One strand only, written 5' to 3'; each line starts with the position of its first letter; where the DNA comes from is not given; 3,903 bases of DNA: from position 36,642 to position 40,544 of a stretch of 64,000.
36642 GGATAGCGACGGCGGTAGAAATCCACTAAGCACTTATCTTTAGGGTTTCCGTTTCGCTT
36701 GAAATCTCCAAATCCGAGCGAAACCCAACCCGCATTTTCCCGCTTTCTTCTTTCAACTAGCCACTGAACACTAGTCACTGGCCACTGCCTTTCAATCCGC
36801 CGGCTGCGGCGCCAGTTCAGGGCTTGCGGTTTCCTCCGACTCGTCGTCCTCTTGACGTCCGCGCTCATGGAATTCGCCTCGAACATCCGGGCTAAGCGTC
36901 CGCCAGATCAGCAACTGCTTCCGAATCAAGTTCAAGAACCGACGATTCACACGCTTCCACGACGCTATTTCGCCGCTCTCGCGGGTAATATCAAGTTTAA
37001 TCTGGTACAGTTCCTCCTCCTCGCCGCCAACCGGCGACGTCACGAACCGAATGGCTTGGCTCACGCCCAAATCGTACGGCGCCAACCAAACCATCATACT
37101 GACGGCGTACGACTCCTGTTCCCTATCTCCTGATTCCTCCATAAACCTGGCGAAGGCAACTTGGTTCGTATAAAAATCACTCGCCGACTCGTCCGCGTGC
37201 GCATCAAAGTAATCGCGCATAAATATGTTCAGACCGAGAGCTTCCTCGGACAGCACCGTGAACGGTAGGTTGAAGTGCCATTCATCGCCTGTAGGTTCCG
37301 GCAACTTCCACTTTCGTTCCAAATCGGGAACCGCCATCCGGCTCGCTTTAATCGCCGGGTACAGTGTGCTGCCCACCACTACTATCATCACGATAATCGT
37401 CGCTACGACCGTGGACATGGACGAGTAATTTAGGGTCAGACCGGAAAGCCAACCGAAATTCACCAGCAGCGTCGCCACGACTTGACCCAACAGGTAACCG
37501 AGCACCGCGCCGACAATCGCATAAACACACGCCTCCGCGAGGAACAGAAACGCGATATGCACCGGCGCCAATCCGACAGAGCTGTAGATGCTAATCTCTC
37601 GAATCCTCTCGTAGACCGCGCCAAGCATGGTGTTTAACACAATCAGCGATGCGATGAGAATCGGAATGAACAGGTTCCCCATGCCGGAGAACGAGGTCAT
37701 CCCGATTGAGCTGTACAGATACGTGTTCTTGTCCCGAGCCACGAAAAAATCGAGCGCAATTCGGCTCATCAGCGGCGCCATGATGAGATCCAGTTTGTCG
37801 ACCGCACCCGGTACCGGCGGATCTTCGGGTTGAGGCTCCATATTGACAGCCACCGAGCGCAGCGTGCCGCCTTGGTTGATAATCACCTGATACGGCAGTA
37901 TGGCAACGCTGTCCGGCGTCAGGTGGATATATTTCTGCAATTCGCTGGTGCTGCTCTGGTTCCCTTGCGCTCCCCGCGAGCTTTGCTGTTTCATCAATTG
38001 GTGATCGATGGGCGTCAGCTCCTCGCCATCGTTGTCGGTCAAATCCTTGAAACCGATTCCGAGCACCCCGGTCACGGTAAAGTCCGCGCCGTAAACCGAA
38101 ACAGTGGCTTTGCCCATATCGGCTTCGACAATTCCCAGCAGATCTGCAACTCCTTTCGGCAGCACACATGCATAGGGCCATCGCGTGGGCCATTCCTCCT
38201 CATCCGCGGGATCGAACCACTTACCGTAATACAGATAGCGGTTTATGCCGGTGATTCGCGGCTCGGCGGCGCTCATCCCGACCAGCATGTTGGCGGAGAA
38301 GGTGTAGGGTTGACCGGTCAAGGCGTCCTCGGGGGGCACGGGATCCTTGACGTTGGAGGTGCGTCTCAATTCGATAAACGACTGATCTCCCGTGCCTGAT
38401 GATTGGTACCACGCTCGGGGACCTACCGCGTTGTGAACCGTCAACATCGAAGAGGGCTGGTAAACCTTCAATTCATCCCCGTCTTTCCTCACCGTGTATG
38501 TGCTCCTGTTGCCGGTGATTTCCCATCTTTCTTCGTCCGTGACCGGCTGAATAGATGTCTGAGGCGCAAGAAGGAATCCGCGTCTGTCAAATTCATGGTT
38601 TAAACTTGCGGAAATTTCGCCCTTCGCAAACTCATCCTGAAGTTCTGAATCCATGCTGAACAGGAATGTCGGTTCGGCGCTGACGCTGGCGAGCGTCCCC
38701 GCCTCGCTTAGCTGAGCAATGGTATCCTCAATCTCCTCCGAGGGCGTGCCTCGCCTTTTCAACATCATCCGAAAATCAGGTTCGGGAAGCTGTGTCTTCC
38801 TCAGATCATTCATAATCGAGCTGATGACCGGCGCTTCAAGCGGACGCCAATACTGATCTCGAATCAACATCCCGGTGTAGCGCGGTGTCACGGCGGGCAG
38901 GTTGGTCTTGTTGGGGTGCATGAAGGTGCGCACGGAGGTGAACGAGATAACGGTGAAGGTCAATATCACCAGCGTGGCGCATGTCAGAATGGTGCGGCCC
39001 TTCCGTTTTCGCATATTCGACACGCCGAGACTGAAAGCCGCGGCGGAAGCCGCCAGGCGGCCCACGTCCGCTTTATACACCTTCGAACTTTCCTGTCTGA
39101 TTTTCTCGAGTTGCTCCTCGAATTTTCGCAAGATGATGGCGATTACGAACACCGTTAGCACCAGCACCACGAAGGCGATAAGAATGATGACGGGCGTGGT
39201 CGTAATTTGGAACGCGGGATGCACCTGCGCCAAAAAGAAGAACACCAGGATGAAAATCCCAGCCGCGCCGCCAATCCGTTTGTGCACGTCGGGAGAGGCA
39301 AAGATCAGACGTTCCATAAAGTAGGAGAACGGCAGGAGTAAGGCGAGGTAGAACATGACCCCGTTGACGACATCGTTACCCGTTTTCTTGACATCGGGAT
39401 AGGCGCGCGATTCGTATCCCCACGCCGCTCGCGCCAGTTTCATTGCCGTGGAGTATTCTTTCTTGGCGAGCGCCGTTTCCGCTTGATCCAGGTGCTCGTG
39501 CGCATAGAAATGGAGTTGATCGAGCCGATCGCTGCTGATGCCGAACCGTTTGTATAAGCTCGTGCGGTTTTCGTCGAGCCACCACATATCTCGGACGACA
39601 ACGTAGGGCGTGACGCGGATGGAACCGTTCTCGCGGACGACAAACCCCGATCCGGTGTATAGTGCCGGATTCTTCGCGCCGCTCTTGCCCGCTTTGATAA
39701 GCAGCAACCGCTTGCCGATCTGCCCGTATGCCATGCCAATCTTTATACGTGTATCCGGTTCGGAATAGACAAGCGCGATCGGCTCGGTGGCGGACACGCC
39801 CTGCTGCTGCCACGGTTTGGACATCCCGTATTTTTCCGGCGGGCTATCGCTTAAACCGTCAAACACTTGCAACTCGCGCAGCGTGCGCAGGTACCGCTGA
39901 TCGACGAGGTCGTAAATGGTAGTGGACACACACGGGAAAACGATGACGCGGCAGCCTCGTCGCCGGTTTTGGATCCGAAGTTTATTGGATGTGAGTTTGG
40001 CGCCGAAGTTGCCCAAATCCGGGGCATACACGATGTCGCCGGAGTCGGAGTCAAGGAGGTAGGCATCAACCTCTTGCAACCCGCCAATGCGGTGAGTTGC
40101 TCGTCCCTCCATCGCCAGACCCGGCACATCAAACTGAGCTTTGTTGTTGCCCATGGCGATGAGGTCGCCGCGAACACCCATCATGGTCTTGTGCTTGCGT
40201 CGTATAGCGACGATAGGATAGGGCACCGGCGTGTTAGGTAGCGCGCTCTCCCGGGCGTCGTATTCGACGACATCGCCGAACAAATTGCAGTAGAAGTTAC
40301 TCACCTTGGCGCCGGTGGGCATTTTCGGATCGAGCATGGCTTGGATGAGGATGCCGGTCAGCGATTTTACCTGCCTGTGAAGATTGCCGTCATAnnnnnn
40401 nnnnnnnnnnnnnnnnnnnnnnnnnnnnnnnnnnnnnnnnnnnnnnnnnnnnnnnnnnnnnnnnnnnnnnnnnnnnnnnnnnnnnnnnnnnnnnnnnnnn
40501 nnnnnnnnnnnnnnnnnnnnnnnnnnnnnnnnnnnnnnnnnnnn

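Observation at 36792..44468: Giant 2558-aa fusion of LysM-like and Ca-binding repeats, M28-like peptidase, long coiled coils and FtsX/MacB-type permease, with no ABC ATPase nearby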

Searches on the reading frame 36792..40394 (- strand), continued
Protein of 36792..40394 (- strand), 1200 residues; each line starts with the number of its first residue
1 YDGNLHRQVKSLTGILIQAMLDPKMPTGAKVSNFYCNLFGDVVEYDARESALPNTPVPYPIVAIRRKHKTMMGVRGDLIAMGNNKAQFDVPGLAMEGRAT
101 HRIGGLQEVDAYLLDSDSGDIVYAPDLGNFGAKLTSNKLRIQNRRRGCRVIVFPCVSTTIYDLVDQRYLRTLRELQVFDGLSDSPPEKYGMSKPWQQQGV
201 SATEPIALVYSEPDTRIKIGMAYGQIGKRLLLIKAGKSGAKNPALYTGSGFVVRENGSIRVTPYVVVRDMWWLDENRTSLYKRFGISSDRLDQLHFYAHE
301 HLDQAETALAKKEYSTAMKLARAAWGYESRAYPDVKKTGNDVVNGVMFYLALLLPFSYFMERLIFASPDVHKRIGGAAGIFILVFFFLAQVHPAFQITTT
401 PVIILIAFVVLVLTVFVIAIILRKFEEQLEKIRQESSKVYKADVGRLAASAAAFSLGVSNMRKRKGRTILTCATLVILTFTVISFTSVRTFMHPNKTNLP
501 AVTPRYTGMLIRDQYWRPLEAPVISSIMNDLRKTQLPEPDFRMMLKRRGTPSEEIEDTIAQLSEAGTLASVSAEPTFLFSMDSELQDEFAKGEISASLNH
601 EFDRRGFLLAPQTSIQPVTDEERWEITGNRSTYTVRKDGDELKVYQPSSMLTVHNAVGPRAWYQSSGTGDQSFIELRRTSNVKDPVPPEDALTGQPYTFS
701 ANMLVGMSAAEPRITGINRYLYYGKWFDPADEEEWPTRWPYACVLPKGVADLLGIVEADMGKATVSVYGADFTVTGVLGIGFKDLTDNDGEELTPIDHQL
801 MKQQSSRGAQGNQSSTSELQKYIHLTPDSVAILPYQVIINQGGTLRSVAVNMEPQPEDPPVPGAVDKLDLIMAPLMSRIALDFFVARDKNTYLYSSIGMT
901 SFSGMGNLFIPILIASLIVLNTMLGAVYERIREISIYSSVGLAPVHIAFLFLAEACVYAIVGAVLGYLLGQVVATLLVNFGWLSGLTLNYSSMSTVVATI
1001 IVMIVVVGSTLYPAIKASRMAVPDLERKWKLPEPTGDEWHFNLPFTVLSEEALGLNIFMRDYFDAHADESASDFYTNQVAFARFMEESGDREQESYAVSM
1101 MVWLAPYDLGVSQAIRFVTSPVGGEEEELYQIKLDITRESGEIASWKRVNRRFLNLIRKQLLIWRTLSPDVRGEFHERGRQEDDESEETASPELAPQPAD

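Call 67: search_protein_families(library=pfam, proteins=[P0127, P0142, P0157, P0169, P0136, P0148], max_evalue=0.01)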
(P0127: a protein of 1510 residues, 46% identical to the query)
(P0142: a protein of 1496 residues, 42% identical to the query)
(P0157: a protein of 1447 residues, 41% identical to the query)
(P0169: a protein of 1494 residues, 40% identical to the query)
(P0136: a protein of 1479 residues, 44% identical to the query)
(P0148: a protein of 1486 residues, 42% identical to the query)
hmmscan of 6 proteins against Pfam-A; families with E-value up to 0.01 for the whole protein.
P0127 (1510 aa): 2 families
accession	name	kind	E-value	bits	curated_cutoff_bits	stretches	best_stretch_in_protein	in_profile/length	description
PF02687.27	FtsX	-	7.5e-14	52.3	25.5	1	1233-1342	8-119/120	FtsX-like permease C-terminal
PF12704.14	MacB_PCD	-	1.2e-05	26.2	27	1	943-1134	1-179/207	MacB-like periplasmic core domain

P0142 (1496 aa): 3 families
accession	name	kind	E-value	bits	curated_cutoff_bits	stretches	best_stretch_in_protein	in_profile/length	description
PF02687.27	FtsX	-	1.3e-13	51.4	25.5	1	1219-1329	6-118/120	FtsX-like permease C-terminal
PF12704.14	MacB_PCD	-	1.1e-06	29.6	27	1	966-1114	49-176/207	MacB-like periplasmic core domain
PF04389.22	Peptidase_M28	-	1.4e-06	28.6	21.3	1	237-318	1-78/193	Peptidase family M28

P0157 (1447 aa): 3 families
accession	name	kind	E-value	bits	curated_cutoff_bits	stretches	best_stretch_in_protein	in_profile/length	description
PF02687.27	FtsX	-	3e-11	43.9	25.5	1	1185-1292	7-116/120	FtsX-like permease C-terminal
PF04389.22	Peptidase_M28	-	4.5e-11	43.3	21.3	1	206-315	1-95/193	Peptidase family M28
PF12704.14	MacB_PCD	-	2.7e-06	28.3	27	1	879-1059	1-156/207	MacB-like periplasmic core domain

P0169 (1494 aa): 3 families
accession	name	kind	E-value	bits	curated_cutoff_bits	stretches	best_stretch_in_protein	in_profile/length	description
PF02687.27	FtsX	-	5.9e-16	59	25.5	1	1228-1339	5-118/120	FtsX-like permease C-terminal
PF04389.22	Peptidase_M28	-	4.1e-15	56.4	21.3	1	266-403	1-131/193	Peptidase family M28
PF12704.14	MacB_PCD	-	0.0015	19.3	27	0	1036-1115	87-159/207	MacB-like periplasmic core domain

P0136 (1479 aa): 2 families
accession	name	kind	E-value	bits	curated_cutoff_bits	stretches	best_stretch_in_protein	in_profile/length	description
PF02687.27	FtsX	-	9.9e-13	48.6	25.5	1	1210-1321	5-118/120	FtsX-like permease C-terminal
PF04389.22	Peptidase_M28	-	2.3e-09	37.7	21.3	1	234-458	1-180/193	Peptidase family M28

P0148 (1486 aa): 2 families
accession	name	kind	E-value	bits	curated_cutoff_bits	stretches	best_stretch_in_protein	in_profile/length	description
PF02687.27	FtsX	-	7.5e-14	52.3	25.5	1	1204-1312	6-116/120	FtsX-like permease C-terminal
PF04389.22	Peptidase_M28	-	5.9e-10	39.6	21.3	1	236-381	1-105/193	Peptidase family M28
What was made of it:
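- On Type VII ABC transporter permease (MacB/LolC/FtsX superfamily): Relatives P0142 (29.6) and P0157 (28.3) pass (call 67).
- Tried and rejected: This was resolved through relative P0136 instead (call 67).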

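Call 106: search_protein_families(library=padloc, proteins=[P0127, P0142, P0212, P0152, P0235], max_evalue=0.01)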
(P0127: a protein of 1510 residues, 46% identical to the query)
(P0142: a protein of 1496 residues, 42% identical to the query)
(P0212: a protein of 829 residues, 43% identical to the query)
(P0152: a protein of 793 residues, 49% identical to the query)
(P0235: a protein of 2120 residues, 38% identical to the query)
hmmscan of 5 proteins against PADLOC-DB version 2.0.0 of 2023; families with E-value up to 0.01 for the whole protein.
P0127 (1510 aa): 2 families
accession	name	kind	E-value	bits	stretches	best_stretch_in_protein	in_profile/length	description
PDLC01991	CARF_m8--CARF_LolE_TM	-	8.5e-52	174.3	1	777-1490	35-690/810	-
PDLC01990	CARF_m8--CARF_Beta-galactosidase_LolE_TM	-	2.9e-15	52.7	1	855-1353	1082-1540/1791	-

P0142 (1496 aa): 2 families
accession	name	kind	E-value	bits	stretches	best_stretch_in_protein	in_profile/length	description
PDLC01991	CARF_m8--CARF_LolE_TM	-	8.9e-56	187.5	2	1146-1368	369-591/810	-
PDLC01990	CARF_m8--CARF_Beta-galactosidase_LolE_TM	-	2e-21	73.1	1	1145-1362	1343-1562/1791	-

P0212 (829 aa): 2 families
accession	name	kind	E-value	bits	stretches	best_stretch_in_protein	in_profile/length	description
PDLC01991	CARF_m8--CARF_LolE_TM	-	7.7e-50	167.8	2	360-809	269-682/810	-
PDLC01990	CARF_m8--CARF_Beta-galactosidase_LolE_TM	-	4.8e-27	91.7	1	481-745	1341-1601/1791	-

P0152 (793 aa): 2 families
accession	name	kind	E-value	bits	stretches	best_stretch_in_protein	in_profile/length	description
PDLC01991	CARF_m8--CARF_LolE_TM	-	1.3e-51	173.7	2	440-655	366-580/810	-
PDLC01990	CARF_m8--CARF_Beta-galactosidase_LolE_TM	-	2.2e-26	89.6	1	444-661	1345-1563/1791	-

P0235 (2120 aa): 2 families
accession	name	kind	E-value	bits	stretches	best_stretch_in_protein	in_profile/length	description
PDLC01991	CARF_m8--CARF_LolE_TM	-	2.2e-57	192.8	1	728-1443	33-686/810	-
PDLC01990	CARF_m8--CARF_Beta-galactosidase_LolE_TM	-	4.8e-17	58.6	1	690-1369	967-1593/1791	-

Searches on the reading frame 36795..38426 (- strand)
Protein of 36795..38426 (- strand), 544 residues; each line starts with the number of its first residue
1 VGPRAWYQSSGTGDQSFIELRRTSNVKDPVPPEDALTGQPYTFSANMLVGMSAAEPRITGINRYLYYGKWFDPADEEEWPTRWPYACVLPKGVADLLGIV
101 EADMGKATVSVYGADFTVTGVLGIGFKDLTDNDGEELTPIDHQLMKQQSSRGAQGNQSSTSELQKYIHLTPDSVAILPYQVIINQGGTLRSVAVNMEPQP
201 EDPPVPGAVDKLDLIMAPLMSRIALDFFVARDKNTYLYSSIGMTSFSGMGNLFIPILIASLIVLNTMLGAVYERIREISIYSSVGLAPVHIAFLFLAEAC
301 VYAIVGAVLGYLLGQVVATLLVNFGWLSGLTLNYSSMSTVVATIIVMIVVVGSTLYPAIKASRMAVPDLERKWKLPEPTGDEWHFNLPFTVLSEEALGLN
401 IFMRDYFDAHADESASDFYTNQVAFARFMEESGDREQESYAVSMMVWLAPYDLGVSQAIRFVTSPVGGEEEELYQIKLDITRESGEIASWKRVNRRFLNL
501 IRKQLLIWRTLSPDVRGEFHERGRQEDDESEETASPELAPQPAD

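Call 52: find_related_loci(query=A3, collection=genome_contigs, flank=10000)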
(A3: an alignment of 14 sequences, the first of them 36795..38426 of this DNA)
Query A3 (544 aa) in genome_contigs; peptide patterns used: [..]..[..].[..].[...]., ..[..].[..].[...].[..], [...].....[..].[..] (x = any residue, [..] = any of these).
599 stretches matched a pattern (row limit reached: there are more); 585 encode a relative of the query (tblastn E <= 1e-3); the best 80 are kept; 80 distinct loci.
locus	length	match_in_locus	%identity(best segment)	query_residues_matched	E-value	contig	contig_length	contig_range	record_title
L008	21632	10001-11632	96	1-544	0e+0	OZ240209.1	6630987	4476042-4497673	MAG: Candidatus Poribacteria bacterium isolate 386b7814-a0df-4328-ba8d-cea90b69f229 genome assembly, chromosome: 1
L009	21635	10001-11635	79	1-544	0e+0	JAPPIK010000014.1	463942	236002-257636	MAG: Candidatus Poribacteria bacterium isolate RHO2_bin_20 NODE_15_length_463942_cov_36.532953, whole genome shotgun seq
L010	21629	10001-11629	81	1-544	0e+0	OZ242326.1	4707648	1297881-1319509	MAG: Candidatus Poribacteria bacterium isolate 51771988-02c0-4c83-b383-74e9f226940d genome assembly, chromosome: 1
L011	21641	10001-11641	80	1-544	0e+0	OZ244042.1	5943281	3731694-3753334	MAG: Candidatus Poribacteria bacterium isolate 82c2f847-b3a6-4516-8f18-366283cf6473 genome assembly, chromosome: 1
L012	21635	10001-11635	80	1-542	0e+0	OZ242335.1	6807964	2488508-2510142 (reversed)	MAG: Candidatus Poribacteria bacterium isolate 0e18bbbf-3c5b-4f4e-9be4-718f64127597 genome assembly, chromosome: 1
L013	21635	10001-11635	79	1-544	0e+0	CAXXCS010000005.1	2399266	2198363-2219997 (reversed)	MAG: Candidatus Poribacteria bacterium isolate f2072dac-7ec4-414b-ba18-4a473c62d403 genome assembly, contig: contig_5, w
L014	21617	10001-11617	79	1-544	0e+0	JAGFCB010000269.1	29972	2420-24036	MAG: Candidatus Poribacteria bacterium isolate SB0101 contig_8004, whole genome shotgun sequence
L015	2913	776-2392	79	1-544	0e+0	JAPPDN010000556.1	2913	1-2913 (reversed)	MAG: Candidatus Poribacteria bacterium isolate IRC4_bin_27 NODE_12525_length_2913_cov_4.62421, whole genome shotgun sequ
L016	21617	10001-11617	79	1-544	0e+0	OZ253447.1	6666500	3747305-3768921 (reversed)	MAG: Candidatus Poribacteria bacterium isolate c3a381aa-0ed9-4b9f-99fb-31763fcdc289 genome assembly, chromosome: 1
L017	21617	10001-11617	79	1-544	0e+0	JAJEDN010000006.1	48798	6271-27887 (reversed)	MAG: Candidatus Poribacteria bacterium isolate p16x33bins.23 k141_1199685, whole genome shotgun sequence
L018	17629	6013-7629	78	1-544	0e+0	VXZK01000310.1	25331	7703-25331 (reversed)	MAG: Candidatus Poribacteria bacterium isolate SB0670_bin_33 NODE_986_length_25331_cov_18.603616, whole genome shotgun s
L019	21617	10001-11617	79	1-544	0e+0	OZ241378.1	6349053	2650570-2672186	MAG: Candidatus Poribacteria bacterium isolate 8f0f5501-85a9-4e66-9deb-4e7c08d09c04 genome assembly, chromosome: 1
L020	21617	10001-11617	78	1-544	0e+0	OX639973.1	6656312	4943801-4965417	MAG: uncultured Poribacteria bacterium isolate a51c2dcd-0bc8-4832-ac43-f95c9d639ad7 genome assembly, chromosome: 1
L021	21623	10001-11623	78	1-544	0e+0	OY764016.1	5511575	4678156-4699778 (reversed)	MAG: Candidatus Poribacteria bacterium isolate 9fae2ea3-c9b7-404b-9456-b4c0b6541956 genome assembly, chromosome: 1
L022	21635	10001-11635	78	1-544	0e+0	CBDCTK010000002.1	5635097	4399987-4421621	MAG: Candidatus Poribacteria bacterium isolate 5e1f03a3-4ce1-415a-a4c9-4ecbe52226bd genome assembly, contig: contig_2, w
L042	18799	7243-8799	62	1-539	0e+0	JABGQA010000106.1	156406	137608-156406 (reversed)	MAG: Candidatus Poribacteria bacterium isolate co234_bin45 NODE_152_length_156406_cov_9.239333, whole genome shotgun seq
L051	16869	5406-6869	47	1-526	5e-153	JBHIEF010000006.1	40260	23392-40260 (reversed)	MAG: Armatimonadota bacterium isolate b3.sp2_bin.12 NODE_153_length_40260_cov_6.950106, whole genome shotgun sequence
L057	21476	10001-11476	43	1-525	7e-137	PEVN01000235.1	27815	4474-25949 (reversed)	MAG: Armatimonadetes bacterium CG06_land_8_20_14_3_00_66_21 CG06_land_8_20_14_3.00_150_scaffold_1665_c, whole genome sho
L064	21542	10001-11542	43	3-525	4e-134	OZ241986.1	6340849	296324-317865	MAG: Candidatus Latescibacterota bacterium isolate 0d522d25-140f-41b3-910f-d932058e053c genome assembly, chromosome: 1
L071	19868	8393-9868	42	1-533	3e-131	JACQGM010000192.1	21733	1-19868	MAG: Armatimonadetes bacterium isolate NC_groundwater_1073_Ag_S2p5_69_131 S_2p5_S6_coassembly_k141_2013095, whole genome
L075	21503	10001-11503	42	1-525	3e-131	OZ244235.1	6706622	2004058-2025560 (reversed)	MAG: Candidatus Latescibacterota bacterium isolate e5868d62-61ad-4724-99e8-9c09e4b40cf9 genome assembly, chromosome: 1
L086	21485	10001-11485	41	1-525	4e-130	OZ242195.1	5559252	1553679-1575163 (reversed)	MAG: Candidatus Latescibacterota bacterium isolate a57e98d2-c2a9-4833-8eaa-f85fbefd33d8 genome assembly, chromosome: 1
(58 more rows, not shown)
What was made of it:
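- At least 585 species genomes in about ten phyla (call 52).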

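Call 81: search_protein_families(library=pfam, proteins=[L075:11593-14013:+, L086:11543-13987:+, L051:6812-8938:+, L057:11487-13496:+, L064:11613-13670:+, L071:9983-12058:+, L042:8858-10900:+], max_evalue=0.1)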
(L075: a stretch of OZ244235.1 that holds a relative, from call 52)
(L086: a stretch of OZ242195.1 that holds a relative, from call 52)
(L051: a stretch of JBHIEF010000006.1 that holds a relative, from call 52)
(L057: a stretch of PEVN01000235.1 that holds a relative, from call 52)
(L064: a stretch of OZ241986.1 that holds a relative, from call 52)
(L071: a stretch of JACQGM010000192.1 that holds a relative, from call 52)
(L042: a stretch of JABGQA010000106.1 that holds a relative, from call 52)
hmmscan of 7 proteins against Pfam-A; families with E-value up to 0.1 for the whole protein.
L075:11593-14013:+ (806 aa): 0 families

L086:11543-13987:+ (814 aa): 0 families

L051:6812-8938:+ (708 aa): 0 families

L057:11487-13496:+ (669 aa): 1 family
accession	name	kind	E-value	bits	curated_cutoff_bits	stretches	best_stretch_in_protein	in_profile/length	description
PF16080.10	Phage_holin_2_3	-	0.019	15.4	28.8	1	269-306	4-42/56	Bacteriophage holin family HP1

L064:11613-13670:+ (685 aa): 0 families

L071:9983-12058:+ (691 aa): 0 families

L042:8858-10900:+ (680 aa): 0 families
